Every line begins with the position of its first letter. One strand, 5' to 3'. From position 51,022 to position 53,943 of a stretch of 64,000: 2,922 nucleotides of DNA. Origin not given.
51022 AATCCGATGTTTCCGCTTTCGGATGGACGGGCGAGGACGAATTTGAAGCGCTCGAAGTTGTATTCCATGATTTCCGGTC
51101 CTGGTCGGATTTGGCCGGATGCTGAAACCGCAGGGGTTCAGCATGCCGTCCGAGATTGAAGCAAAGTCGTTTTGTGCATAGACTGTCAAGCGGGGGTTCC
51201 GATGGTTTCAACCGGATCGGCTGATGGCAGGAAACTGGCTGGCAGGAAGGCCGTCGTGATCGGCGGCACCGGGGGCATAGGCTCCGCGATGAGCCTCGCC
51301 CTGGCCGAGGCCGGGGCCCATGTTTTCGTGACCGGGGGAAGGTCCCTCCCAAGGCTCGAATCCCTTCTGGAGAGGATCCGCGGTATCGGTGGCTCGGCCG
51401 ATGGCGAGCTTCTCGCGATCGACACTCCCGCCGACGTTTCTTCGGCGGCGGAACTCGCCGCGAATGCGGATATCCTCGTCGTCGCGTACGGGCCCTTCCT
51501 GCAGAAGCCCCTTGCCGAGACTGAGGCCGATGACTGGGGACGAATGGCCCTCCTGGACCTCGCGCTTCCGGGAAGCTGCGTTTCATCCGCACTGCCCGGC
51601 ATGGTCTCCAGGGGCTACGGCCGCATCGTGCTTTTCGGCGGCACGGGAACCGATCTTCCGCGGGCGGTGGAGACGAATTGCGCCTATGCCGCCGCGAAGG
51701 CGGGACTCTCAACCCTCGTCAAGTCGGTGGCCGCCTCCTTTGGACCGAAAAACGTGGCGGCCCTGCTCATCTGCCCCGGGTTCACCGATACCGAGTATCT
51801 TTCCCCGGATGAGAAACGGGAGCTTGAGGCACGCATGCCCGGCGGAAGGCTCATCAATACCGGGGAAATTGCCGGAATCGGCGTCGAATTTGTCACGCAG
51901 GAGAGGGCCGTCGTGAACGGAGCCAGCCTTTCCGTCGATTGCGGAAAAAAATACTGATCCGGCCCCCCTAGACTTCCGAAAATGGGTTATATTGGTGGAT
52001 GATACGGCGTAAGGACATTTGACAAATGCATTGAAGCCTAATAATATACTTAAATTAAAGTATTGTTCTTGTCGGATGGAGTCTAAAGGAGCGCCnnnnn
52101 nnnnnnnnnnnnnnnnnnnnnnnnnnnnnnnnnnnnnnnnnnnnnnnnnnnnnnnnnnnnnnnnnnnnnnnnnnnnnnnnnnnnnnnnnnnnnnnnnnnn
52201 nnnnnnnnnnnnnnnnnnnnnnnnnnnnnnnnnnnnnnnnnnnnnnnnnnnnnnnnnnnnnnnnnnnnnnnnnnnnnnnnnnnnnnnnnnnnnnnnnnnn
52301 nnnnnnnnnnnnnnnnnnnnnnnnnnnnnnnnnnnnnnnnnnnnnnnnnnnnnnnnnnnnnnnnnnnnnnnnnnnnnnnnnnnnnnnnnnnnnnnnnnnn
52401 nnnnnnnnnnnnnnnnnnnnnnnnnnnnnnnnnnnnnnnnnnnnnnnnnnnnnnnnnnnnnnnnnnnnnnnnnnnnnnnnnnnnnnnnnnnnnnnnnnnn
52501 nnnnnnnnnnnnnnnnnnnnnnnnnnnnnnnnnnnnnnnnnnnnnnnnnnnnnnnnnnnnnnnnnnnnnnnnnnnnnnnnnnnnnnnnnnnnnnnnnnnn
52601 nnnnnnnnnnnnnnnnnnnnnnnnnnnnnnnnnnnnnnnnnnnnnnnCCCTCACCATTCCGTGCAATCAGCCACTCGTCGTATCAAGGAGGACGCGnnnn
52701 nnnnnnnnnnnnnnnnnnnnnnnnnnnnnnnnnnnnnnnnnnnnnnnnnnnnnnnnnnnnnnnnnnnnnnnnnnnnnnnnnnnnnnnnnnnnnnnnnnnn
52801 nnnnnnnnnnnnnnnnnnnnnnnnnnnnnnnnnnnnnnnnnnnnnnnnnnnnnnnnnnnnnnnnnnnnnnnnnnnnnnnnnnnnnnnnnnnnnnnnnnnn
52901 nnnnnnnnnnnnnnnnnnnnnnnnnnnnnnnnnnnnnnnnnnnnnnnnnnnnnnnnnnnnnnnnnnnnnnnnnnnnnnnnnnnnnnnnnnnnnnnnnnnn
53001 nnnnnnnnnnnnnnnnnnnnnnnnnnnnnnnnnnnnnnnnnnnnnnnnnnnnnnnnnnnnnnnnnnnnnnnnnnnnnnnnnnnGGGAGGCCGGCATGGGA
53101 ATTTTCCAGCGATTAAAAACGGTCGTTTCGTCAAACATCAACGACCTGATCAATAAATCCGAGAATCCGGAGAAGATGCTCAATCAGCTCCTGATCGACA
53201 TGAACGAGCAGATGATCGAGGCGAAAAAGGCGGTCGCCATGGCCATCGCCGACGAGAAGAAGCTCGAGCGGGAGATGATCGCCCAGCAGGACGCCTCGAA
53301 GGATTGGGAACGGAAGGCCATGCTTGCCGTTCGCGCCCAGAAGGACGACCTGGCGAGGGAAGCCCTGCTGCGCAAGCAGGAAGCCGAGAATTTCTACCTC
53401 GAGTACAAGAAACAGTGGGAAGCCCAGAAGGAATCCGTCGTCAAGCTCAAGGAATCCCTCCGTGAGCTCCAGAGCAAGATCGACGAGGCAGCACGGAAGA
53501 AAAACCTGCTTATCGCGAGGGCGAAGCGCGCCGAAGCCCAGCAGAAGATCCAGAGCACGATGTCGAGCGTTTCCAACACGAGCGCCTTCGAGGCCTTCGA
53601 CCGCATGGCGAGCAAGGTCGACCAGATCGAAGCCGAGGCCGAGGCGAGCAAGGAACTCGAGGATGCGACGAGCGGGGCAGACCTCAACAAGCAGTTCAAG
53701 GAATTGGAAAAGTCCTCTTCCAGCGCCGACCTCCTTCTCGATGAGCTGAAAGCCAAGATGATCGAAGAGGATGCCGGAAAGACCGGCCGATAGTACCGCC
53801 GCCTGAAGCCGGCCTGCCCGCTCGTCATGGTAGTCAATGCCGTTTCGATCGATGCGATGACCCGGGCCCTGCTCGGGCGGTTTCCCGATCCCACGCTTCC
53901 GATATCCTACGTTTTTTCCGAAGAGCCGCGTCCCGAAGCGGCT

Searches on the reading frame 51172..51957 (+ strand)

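Call 7: search_protein_families(library=pfam, proteins=[window:51172-51957:+])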
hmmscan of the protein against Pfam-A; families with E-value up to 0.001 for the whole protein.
window:51172-51957:+ (261 aa): 6 families
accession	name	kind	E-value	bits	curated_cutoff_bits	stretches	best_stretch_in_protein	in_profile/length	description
PF00106.31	adh_short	-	1.7e-24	86.8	26.6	1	26-213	2-190/195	short chain dehydrogenase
PF13561.12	adh_short_C2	-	3.5e-23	82.9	27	1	34-258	6-234/236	Enoyl-(Acyl carrier protein) reductase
PF03807.23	F420_oxidored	-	2.6e-06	28.4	21.6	1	29-130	4-91/94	NADP oxidoreductase coenzyme F420-dependent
PF08659.16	KR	-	0.00014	22.3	22.6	1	28-90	4-69/180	KR domain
PF23441.1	SDR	-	0.00014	21.8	27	0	20-210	3-199/258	SDR-like rossmann domain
PF02882.25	THF_DHG_CYH_C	-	0.00032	20.5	27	0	19-55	31-67/160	Tetrahydrofolate dehydrogenase/cyclohydrolase, NAD(P)-binding domain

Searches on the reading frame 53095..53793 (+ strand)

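Call 7: search_protein_families(library=pfam, proteins=[window:53095-53793:+])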
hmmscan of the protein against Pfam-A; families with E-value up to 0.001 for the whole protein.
window:53095-53793:+ (232 aa): 1 family
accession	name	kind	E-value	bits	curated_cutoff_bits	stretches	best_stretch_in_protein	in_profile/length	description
PF04012.17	PspA_IM30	-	1.9e-49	168.7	33.9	1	2-221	1-217/220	PspA/IM30 family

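Call 43: search_protein_families(library=pfam, proteins=[L073:275-958:+, L073:1013-1636:+, L073:1918-2232:-, L073:2229-2663:-, L073:2663-3238:-, L073:3281-4234:+, L073:5861-6736:+, L078:7278-7868:+, L078:6367-7200:+, L077:7537-8082:+], max_evalue=0.01)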
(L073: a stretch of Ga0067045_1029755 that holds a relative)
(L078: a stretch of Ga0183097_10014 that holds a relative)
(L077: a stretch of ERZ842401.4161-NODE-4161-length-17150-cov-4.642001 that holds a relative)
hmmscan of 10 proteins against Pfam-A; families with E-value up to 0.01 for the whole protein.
L073:275-958:+ (227 aa): 2 families
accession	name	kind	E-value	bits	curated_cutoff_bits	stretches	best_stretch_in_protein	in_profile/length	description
PF04012.17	PspA_IM30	-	2.6e-54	184.6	33.9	1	2-220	1-216/220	PspA/IM30 family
PF06419.17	COG6_N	-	0.006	17.2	27.4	0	95-141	50-96/114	Conserved oligomeric complex COG6, N-terminal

L073:1013-1636:+ (207 aa): 1 family
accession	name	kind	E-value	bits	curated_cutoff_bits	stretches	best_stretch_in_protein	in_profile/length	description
PF00486.34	Trans_reg_C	-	1.9e-12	47.5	26.2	1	123-198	2-77/77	Transcriptional regulatory protein, C terminal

L073:1918-2232:- (104 aa): 3 families
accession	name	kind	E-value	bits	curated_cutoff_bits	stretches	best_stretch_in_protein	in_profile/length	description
PF01906.23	YbjQ_1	-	1.3e-38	132.2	23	1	1-103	1-103/103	Putative heavy-metal-binding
PF23025.1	YbjQ_2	-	1.6e-05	25.6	29.1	1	2-103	8-101/103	C2 domain-containing protein 5, YbjQ-like domain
PF11524.14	SeleniumBinding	-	0.0011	19.7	27.9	0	35-101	8-73/82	Selenium binding protein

L073:2229-2663:- (144 aa): 4 families
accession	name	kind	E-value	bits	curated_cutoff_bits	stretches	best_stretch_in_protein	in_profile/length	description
PF13490.11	zf-HC2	-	1.9e-05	25.1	22.2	1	3-37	1-35/35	Putative zinc-finger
PF20990.2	DUF2207_C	-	0.00024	21.3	33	1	49-143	113-200/247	Predicted membrane protein (DUF2207) C-terminal domain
PF14264.12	Glucos_trans_II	-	0.0025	17.5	30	1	71-127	234-290/317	Glucosyl transferase GtrII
PF03611.19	EIIC-GAT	-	0.0057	16.2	24.2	1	65-128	202-268/394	PTS system sugar-specific permease component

L073:2663-3238:- (191 aa): 4 families
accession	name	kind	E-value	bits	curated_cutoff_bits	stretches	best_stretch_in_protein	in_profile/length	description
PF04542.20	Sigma70_r2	-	2.2e-15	56.6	24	1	34-100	2-70/71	Sigma-70 region 2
PF08281.18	Sigma70_r4_2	-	5.4e-13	48.8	25.7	1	130-181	3-54/54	Sigma-70, region 4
PF04545.22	Sigma70_r4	-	1.1e-07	31.7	24.1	1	134-182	1-49/50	Sigma-70, region 4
PF07638.17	Sigma70_ECF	-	0.00095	19.5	21.1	1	135-186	133-184/185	ECF sigma factor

L073:3281-4234:+ (317 aa): 0 families

L073:5861-6736:+ (291 aa): 1 family
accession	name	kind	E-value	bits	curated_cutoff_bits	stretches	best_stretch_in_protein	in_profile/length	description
PF00226.36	DnaJ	-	4.8e-11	43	27.8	1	227-279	3-50/63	DnaJ domain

L078:7278-7868:+ (196 aa): 5 families
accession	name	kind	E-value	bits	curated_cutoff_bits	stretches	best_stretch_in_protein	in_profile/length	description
PF01740.26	STAS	-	2.2e-21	76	22.6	1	41-140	6-106/106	STAS domain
PF13466.11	STAS_2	-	0.00031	21.3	29.2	1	50-127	3-79/80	STAS domain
PF12760.12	Zn_ribbon_IS1595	-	0.00065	20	25.4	1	153-182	13-44/46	Transposase zinc-ribbon domain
PF22747.2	Zn_ribbon_DUF2089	-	0.0022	18.5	27.6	1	161-184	1-21/32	DUF2089 zinc ribbon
PF18912.6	DZR_2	-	0.0084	16.4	27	0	150-185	1-31/56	Double zinc ribbon domain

L078:6367-7200:+ (277 aa): 2 families
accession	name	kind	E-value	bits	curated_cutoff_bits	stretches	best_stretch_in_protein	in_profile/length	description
PF00106.31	adh_short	-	3.5e-23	82.5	26.6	1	59-234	1-183/195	short chain dehydrogenase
PF13561.12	adh_short_C2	-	1.1e-19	71.4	27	1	67-236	5-179/236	Enoyl-(Acyl carrier protein) reductase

L077:7537-8082:+ (181 aa): 3 families
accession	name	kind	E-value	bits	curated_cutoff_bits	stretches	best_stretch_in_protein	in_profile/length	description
PF01740.26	STAS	-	8.1e-19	67.8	22.6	1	25-125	4-105/106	STAS domain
PF22747.2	Zn_ribbon_DUF2089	-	0.0023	18.4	27.6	1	146-170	1-22/32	DUF2089 zinc ribbon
PF12760.12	Zn_ribbon_IS1595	-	0.0051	17.2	25.4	1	141-168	16-45/46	Transposase zinc-ribbon domain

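Call 69: search_protein_families(library=ncbifam, proteins=[L078:13156-14484:-, L078:14655-15641:+, L078:15692-16060:+, L078:16103-17206:+, L078:17368-19110:+, L078:19789-20178:+, L078:209-1390:-, L078:4525-5733:+, L078:6013-6360:+, L075:13213-15423:+], max_evalue=0.00001)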
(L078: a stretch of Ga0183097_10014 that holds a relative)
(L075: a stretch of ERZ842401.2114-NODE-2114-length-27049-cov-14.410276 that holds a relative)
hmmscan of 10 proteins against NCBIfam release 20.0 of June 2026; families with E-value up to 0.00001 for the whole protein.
L078:13156-14484:- (442 aa): 11 families
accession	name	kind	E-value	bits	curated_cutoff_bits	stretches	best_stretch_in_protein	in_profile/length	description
NF003976.0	PRK05469.1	subfamily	7.1e-139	463.1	255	1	18-425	3-406/409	tripeptide aminopeptidase PepT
TIGR01882.1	peptidase-T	equivalog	4.1e-108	361.9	285.75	1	18-425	3-407/410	peptidase T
NF009920.0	PRK13381.1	subfamily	6.2e-107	358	293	1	18-423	7-407/412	peptidase T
TIGR01883.1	PepT-like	hypoth_equivalog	6.4e-34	117.5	274.25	1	145-421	84-360/361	peptidase T-like protein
TIGR01893.1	aa-his-dipept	subfamily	1.9e-11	43.4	343.75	1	146-246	95-191/478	beta-Ala-His dipeptidase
TIGR01900.1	dapE-gram_pos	equivalog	6.9e-09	35.1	304.2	0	47-275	19-207/351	succinyl-diaminopimelate desuccinylase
NF006399.0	PRK08651.1-2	equivalog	1.4e-08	34.2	381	0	347-419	325-399/405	succinyl-diaminopimelate desuccinylase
NF005602.0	PRK07338.1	equivalog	2.4e-08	33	357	1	139-411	113-386/409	hydrolase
NF004788.0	PRK06133.1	subfamily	2.8e-07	29.8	349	1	160-266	142-251/417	glutamate carboxypeptidase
TIGR01910.1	DapE-ArgE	subfamily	6.1e-07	29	217.6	0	161-268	105-213/373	ArgE/DapE family deacylase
TIGR01891.1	amidohydrolases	subfamily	2.4e-06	26.9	153.75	0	173-397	102-342/366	amidohydrolase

L078:14655-15641:+ (328 aa): 5 families
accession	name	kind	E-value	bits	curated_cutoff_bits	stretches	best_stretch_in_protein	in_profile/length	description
TIGR01784.1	T_den_put_tspse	subfamily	5.7e-31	108.3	52.1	1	24-327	3-272/273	Rpn family recombination-promoting nuclease/putative transposase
NF004270.2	PRK05687.2-1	equivalog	1.9e-09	37.4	180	1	245-321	35-111/223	flagellar assembly protein FliH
NF004267.1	PRK05687.1-3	equivalog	3e-09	36.4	293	1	239-315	62-138/266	flagellar assembly protein FliH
NF009925.1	PRK13386.1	equivalog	3.3e-08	33.1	192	1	259-309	45-95/228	flagellar assembly protein FliH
NF004266.1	PRK05687.1-1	equivalog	7.9e-06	25.5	260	0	255-302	48-95/230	flagellar assembly protein FliH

L078:15692-16060:+ (122 aa): 1 family
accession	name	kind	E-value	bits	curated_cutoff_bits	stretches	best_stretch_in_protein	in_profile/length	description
TIGR04134.1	lipo_with_rSAM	hypoth_equivalog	3.3e-09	36.9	39.8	1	11-112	13-127/150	radical SAM-associated putative lipoprotein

L078:16103-17206:+ (367 aa): 60 families (the best 25 are shown)
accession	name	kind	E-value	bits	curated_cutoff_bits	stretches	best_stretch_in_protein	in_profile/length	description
TIGR04133.1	rSAM_w_lipo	hypoth_equivalog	4.1e-144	479.8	425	1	5-359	7-346/350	TIGR04133 family radical SAM/SPASM protein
TIGR04545.1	rSAM_ahbD_hemeb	equivalog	1.2e-32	113.7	500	1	25-341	3-316/339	heme b synthase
TIGR04103.1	rSAM_nif11_3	equivalog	4.8e-32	111.1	725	1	19-313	2-288/412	nif11-class peptide radical SAM maturase 3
TIGR04053.2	TIGR04053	equivalog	5.2e-31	108.2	395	1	23-220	9-201/366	TIGR04053 family radical SAM/SPASM domain-containing protein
TIGR04055.1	rSAM_NirJ2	equivalog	5.7e-29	101.7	500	1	25-341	3-302/326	putative heme d1 biosynthesis radical SAM protein NirJ2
TIGR04051.1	rSAM_NirJ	equivalog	2.9e-26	92.3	515.45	1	25-222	5-193/354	heme d1 biosynthesis radical SAM protein NirJ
TIGR03962.1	mycofact_rSAM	equivalog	4e-26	92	265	1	24-342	14-312/339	mycofactocin radical SAM maturase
TIGR03913.1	rad_SAM_trio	equivalog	2.4e-25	88.8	591.75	1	16-318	13-311/477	GDL motif peptide-associated radical SAM/SPASM maturase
TIGR04347.1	pseudo_SAM_Halo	equivalog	3.9e-24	85.6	525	1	18-343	34-365/390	TIGR04347 family pseudo-SAM/SPASM protein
NF050035.1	rSAM_WgK_link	exception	4.1e-24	85.2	650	2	28-240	15-211/367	radical SAM/SPASM peptide maturase WgkB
TIGR04251.1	SCM_rSAM_ScmF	equivalog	1.1e-22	80.9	400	1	20-342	2-320/353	SynChlorMet cassette radical SAM/SPASM protein ScmF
TIGR04317.1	W_rSAM_matur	equivalog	2e-21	76.5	380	1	21-357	3-339/349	tungsten cofactor oxidoreductase radical SAM maturase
TIGR04054.1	rSAM_NirJ1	equivalog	2.6e-21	75.7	650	1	23-342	37-361/387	putative heme d1 biosynthesis radical SAM protein NirJ1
TIGR04546.1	rSAM_ahbC_deAc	equivalog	4e-21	75.3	650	1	24-156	41-170/390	12,18-didecarboxysiroheme deacetylase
TIGR04340.1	rSAM_ACGX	hypoth_equivalog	1.8e-19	70.2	400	1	25-352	6-329/341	radical SAM/SPASM domain protein, ACGX system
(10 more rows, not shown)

L078:17368-19110:+ (580 aa): 14 families
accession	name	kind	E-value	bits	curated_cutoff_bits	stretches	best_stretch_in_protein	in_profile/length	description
TIGR03336.1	IOR_alpha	equivalog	2e-211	703.5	650.9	1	4-575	2-595/595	indolepyruvate ferredoxin oxidoreductase subunit alpha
NF009589.0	PRK13030.1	subfamily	9.5e-29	99.7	816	2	64-294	113-362/1170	indolepyruvate ferredoxin oxidoreductase family protein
NF006412.0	PRK08659.1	equivalog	5e-20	72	411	1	2-183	3-193/378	2-oxoacid:acceptor oxidoreductase subunit alpha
NF005507.0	PRK07119.1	subfamily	7.4e-18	64.5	399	1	2-183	2-192/352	3-methyl-2-oxobutanoate dehydrogenase subunit VorB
TIGR03710.1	OAFO_sf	subfamily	1.5e-16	60.1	482.75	1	5-180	194-378/561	2-oxoacid:acceptor oxidoreductase subunit alpha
NF009588.0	PRK13029.1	subfamily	4.4e-14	51.4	952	2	63-293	112-361/1196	indolepyruvate ferredoxin oxidoreductase family protein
NF007206.0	PRK09627.1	equivalog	1.5e-10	40.6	579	1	8-186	7-194/375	2-oxoglutarate synthase subunit alpha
NF040682.1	PorA_Arch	equivalog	1.5e-10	40.5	550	1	4-173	3-180/387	pyruvate synthase subunit PorA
NF006232.0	PRK08366.1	equivalog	5.1e-09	35.2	646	1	5-169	8-178/394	2-ketoisovalerate ferredoxin oxidoreductase subunit alpha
NF006233.0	PRK08367.1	equivalog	2.1e-07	30.2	625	1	4-101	4-104/394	pyruvate ferredoxin oxidoreductase subunit alpha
TIGR02179.1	PorD_KorD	subfamily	1.9e-06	27.9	60.05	1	528-579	24-76/78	2-oxoacid:acceptor oxidoreductase, delta subunit, pyruvate/2-ketoisovalerate family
NF007201.0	PRK09622.1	equivalog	2.6e-06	26.6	590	1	5-171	11-185/405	2-oxoacid:ferredoxin oxidoreductase subunit alpha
NF041778.1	hetero_SS_HdrA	equivalog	4.1e-06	24.9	1400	1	529-575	587-633/771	ferredoxin:CoB-CoM heterodisulfide reductase subunit HdrA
NF007203.0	PRK09624.1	equivalog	5.9e-06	26.5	171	0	487-578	7-101/105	pyuvate ferredoxin oxidoreductase subunit delta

L078:19789-20178:+ (129 aa): 0 families

L078:209-1390:- (393 aa): 16 families
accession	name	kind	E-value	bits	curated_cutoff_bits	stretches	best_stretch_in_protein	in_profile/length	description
TIGR01969.1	minD_arch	subfamily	1.8e-28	99.4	201.75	1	15-160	2-145/251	cell division ATPase MinD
TIGR01968.1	minD_bact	equivalog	3.9e-18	65.7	212.9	1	14-159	2-147/261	septum site-determining protein MinD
TIGR01007.1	eps_fam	subfamily_domain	1.6e-15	57.2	108.05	1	13-131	17-135/204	polysaccharide biosynthesis tyrosine autokinase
NF008079.0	PRK10818.1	equivalog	2.4e-12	46.8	508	1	14-159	3-149/270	septum site-determining protein MinD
TIGR03371.1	cellulose_yhjQ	equivalog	1.2e-10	41.3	157.85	1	13-176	1-163/246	cellulose biosynthesis protein BcsQ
NF041136.1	MrpORP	equivalog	1.5e-10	40.9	450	1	15-158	7-151/365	iron-sulfur cluster carrier protein MrpORP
NF047398.1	AAA_KGGVGR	domain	2.8e-10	40.8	90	1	13-74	2-65/190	KGGVGR-motif variant AAA ATPase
NF008669.0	PRK11670.1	equivalog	9e-10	38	348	1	13-160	107-248/369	iron-sulfur cluster carrier protein ApbC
TIGR03018.1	pepcterm_TyrKin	hypoth_equivalog_domain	1.4e-08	34.3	230.65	1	13-125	35-149/207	XrtA-associated tyrosine autokinase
NF041546.1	ParA_partition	equivalog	4.4e-08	32.9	180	1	15-56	1-42/203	ParA family partition ATPase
TIGR03029.1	EpsG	equivalog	6.1e-08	32.2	313.8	1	14-132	104-221/274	chain length determinant protein tyrosine kinase EpsG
NF033200.1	F430_CfbC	exception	1.5e-07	31.1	402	0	21-103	7-89/260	Ni-sirohydrochlorin a,c-diamide reductive cyclase ATP-dependent reductase subunit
NF008568.0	PRK11519.1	equivalog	4.2e-07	28.5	1068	1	21-99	534-611/720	tyrosine-protein kinase Wzc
TIGR01287.1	nifH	equivalog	2.3e-06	27.2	394.35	0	21-68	7-54/275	nitrogenase iron protein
TIGR01005.1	eps_transp_fam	subfamily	3.2e-06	25.6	411.7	1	14-152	547-682/754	exopolysaccharide transport protein family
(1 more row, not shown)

L078:4525-5733:+ (402 aa): 26 families (the best 25 are shown)
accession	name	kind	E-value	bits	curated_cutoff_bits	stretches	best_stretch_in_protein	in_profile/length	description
TIGR01817.1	nifA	equivalog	1.6e-76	258.2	528.85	1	151-401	178-439/534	nif-specific transcriptional activator NifA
NF003451.0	PRK05022.1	equivalog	1.7e-67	228.3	476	1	143-393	169-426/512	nitric oxide reductase transcriptional regulator NorR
NF038308.1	RNA_repair_RtcR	equivalog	1.1e-66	225.8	650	1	144-393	160-425/530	RNA repair transcriptional activator RtcR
NF041552.1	TF_PrdR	equivalog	2e-62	211.3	795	1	160-398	262-508/577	sigma-54 dependent transcriptional regulator PrdR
TIGR02329.1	propionate_PrpR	equivalog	4.1e-61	207.2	499.2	1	109-392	174-452/526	propionate catabolism operon regulatory protein PrpR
NF008469.0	PRK11361.1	equivalog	1.5e-60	205.2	714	1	148-399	127-385/461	acetoacetate metabolism transcriptional regulator AtoC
TIGR02974.1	phageshock_pspF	equivalog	5.7e-60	203.3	443.55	1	169-390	3-233/336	phage shock protein operon transcriptional activator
TIGR02915.1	PEP_resp_reg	equivalog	6.2e-60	203.3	502.6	1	166-401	140-383/445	PEP-CTERM-box response regulator transcription factor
TIGR01818.1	ntrC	equivalog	6.9e-60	203.1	558.6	1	147-400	117-377/463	nitrogen regulation protein NR(I)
NF011953.0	PRK15424.1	equivalog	3.9e-58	197.3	703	1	140-393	194-468/538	propionate catabolism operon regulatory protein PrpR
NF041906.1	V4R_TF_MobR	exception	3.9e-58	197.3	999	1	160-391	225-466/544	phenol degradation transcriptional regulator MobR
NF049963.1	RespRegFlgRCampy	domain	6.4e-58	196.6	750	1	152-400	121-377/429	fla regulon two-component system response regulator FlgR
NF050807.1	TransRegFlbDCaul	equivalog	1.2e-56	192.5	750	1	183-400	136-361/454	sigma-54-dependent transcriptional regulator FlbD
NF007689.0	PRK10365.1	equivalog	9.7e-56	189.4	760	1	149-389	123-371/441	sigma-54-dependent response regulator transcription factor ZraR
NF011695.0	PRK15115.1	equivalog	1.2e-55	189.1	763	1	170-399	140-376/445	two-component system response regulator GlrR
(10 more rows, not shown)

L078:6013-6360:+ (115 aa): 0 families

L075:13213-15423:+ (736 aa): 2 families
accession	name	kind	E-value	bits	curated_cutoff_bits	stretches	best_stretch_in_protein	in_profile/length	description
TIGR03521.1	GldG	equivalog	2.7e-20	72.5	389.85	1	249-557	9-343/552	gliding motility-associated ABC transporter substrate-binding protein GldG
TIGR03518.1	ABC_perm_GldF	equivalog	5.2e-12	46.3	288.5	1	9-230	3-236/240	gliding motility-associated ABC transporter permease subunit GldF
